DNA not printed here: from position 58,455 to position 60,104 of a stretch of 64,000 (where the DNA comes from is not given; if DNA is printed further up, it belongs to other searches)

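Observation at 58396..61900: IS pile-up 2: same IS1182 / IS1380 / MITE order at an independent locus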

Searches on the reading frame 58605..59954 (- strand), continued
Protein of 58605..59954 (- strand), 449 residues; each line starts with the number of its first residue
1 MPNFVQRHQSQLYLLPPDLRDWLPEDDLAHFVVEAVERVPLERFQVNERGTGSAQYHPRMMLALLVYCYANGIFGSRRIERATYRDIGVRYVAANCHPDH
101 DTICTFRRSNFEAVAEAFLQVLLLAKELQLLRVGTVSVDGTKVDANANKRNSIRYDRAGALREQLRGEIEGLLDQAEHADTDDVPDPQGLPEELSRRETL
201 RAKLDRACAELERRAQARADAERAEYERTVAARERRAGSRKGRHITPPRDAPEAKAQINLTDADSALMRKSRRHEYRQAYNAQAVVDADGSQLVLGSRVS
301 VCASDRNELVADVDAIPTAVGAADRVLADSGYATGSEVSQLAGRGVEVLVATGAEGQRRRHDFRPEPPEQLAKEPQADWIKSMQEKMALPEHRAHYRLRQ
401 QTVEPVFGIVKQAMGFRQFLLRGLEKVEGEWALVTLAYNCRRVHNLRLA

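Call 67: search_dna_similar(query=window:58605-59954:-, collection=plasmids, mode=protein, max_rows=25, max_evalue=1e-40)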
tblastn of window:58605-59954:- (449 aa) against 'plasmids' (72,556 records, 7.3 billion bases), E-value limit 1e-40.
Records with a match: 52; places in all: 96; records where one place covers at least 80% of the query: 51.
Best place of each record, by identity: 60-80% 1; <60% 51.
By first word of the organism name: Komagataeibacter 11; Bradyrhizobium 8; Pseudomonas 7; Methylobacterium 5; Streptomyces 4; Mesorhizobium 2; Polaromonas 2; Halococcus 2; Acetobacter 1; Aromatoleum 1; and 9 more.
By predicted mobility (MOB-suite, as given by PLSDB): non-mobilizable 30; conjugative 18; mobilizable 4.
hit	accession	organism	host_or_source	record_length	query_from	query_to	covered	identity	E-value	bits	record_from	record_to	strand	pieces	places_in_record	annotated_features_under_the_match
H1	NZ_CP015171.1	Acetobacter ascendens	single cell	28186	1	446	99%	57.0%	8e-135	435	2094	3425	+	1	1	IS1182 family transposase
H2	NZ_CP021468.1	Komagataeibacter europaeus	cell culture,food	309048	1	446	99%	57.0%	7e-133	429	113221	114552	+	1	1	IS1182 family transposase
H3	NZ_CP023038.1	Komagataeibacter saccharivorans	vinegar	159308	1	447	100%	56.6%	2e-136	439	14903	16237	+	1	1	IS1182 family transposase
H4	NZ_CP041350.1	Komagataeibacter xylinus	Ziziphus mauritiana Lam,cell ...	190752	1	447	100%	56.6%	4e-135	436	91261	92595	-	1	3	IS1182 family transposase | replication initiator protein A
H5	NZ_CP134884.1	Komagataeibacter nataicola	bacteria culture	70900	1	447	100%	56.6%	2e-134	434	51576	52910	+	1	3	IS1182 family transposase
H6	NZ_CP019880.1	Komagataeibacter nataicola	-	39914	1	447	100%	56.6%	2e-134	434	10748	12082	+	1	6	IS1182 family transposase | hypothetical protein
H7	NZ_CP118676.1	Komagataeibacter nataicola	mixed culture,Kombucha tea culture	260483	1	446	99%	56.7%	2e-134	434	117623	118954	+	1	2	IS1182 family transposase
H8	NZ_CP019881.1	Komagataeibacter nataicola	-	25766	1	446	99%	56.7%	3e-134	433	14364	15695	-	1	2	IS1182 family transposase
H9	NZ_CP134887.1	Komagataeibacter nataicola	bacteria culture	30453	1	446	99%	56.7%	3e-134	433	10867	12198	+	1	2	IS1182 family transposase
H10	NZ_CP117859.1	Komagataeibacter oboediens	Cell culture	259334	1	443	99%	56.6%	8e-113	434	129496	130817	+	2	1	none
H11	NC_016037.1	Komagataeibacter medellinensis NBRC 3288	-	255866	1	449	100%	55.7%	3e-134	433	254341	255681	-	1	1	IS1182 family transposase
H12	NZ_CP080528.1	Mesorhizobium sp. AR07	Oxytropis sp.,Cell culture,root nodule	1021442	1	446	99%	43.8%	3e-85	292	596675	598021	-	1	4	record has no annotation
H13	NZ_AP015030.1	Pseudomonas putida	-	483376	5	448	99%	42.9%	3e-93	315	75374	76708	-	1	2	IS1182 family transposase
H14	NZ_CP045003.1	Pseudomonas aeruginosa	Homo sapiens,single cell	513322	13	447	97%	43.6%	2e-90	307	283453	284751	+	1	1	IS1182 family transposase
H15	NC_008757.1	Polaromonas naphthalenivorans CJ2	-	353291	1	447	100%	42.3%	2e-86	295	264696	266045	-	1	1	none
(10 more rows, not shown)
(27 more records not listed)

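Call 68: get_annotated_region(hit=H6, flank=4000)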
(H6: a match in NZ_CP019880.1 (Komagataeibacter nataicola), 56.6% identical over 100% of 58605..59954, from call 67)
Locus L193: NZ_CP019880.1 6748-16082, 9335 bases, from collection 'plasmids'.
description: Komagataeibacter nataicola strain RZS01 plasmid pKNA05, complete sequence
organism: Komagataeibacter nataicola (NCBI taxid 265960)
taxonomy: Bacteria; Pseudomonadota; Alphaproteobacteria; Rhodospirillales; Acetobacteraceae; Komagataeibacter; Komagataeibacter nataicola
host: -; source: -; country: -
typing (MOB-suite, as given by PLSDB): non-mobilizable
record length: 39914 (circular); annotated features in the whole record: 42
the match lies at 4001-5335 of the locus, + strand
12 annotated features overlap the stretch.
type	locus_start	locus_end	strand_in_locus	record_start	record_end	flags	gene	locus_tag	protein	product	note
CDS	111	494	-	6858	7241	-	-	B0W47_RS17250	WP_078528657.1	phage tail tube protein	-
CDS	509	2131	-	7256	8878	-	-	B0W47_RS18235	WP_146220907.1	hypothetical protein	-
CDS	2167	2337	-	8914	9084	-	-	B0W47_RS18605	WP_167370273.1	hypothetical protein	-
CDS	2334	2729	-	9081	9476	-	-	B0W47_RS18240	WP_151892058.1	hypothetical protein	-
CDS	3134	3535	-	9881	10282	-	-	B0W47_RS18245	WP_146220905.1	hypothetical protein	-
CDS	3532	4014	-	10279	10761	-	-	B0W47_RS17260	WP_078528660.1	hypothetical protein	-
CDS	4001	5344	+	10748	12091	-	-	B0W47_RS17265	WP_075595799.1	IS1182 family transposase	-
CDS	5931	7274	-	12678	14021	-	-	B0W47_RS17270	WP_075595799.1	IS1182 family transposase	-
CDS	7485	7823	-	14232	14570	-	-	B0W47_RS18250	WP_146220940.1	hypothetical protein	-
CDS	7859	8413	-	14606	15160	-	-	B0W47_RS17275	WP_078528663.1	phage baseplate assembly protein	-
CDS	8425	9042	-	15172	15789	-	-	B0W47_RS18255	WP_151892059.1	hypothetical protein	-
CDS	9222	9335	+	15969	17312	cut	-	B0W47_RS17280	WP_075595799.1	IS1182 family transposase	-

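Call 69: get_annotated_region(hit=H1, flank=4000)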
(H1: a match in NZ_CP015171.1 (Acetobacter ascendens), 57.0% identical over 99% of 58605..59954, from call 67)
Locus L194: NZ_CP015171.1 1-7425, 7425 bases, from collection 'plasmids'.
description: Acetobacter ascendens strain LMG 1591 plasmid unnamed3, complete sequence
organism: Acetobacter ascendens (NCBI taxid 481146)
taxonomy: Bacteria; Pseudomonadota; Alphaproteobacteria; Rhodospirillales; Acetobacteraceae; Acetobacter; Acetobacter ascendens
host: -; source: single cell; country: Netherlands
typing (MOB-suite, as given by PLSDB): mobilizable; relaxase MOBQ
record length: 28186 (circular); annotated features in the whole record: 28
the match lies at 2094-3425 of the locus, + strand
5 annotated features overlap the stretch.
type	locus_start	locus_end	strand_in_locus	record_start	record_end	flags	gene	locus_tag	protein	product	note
CDS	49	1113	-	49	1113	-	-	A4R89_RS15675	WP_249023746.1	Abi family protein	-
CDS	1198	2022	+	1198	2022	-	-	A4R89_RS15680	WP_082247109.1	IS5-like element IS12528 family transposase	GO:0006313 - DNA transposition [Evidence IEA]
CDS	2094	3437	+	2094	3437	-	-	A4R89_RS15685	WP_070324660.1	IS1182 family transposase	-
CDS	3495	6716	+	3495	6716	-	-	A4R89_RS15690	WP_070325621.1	helicase-related protein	-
CDS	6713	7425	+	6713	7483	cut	-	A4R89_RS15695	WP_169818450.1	DUF4391 domain-containing protein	-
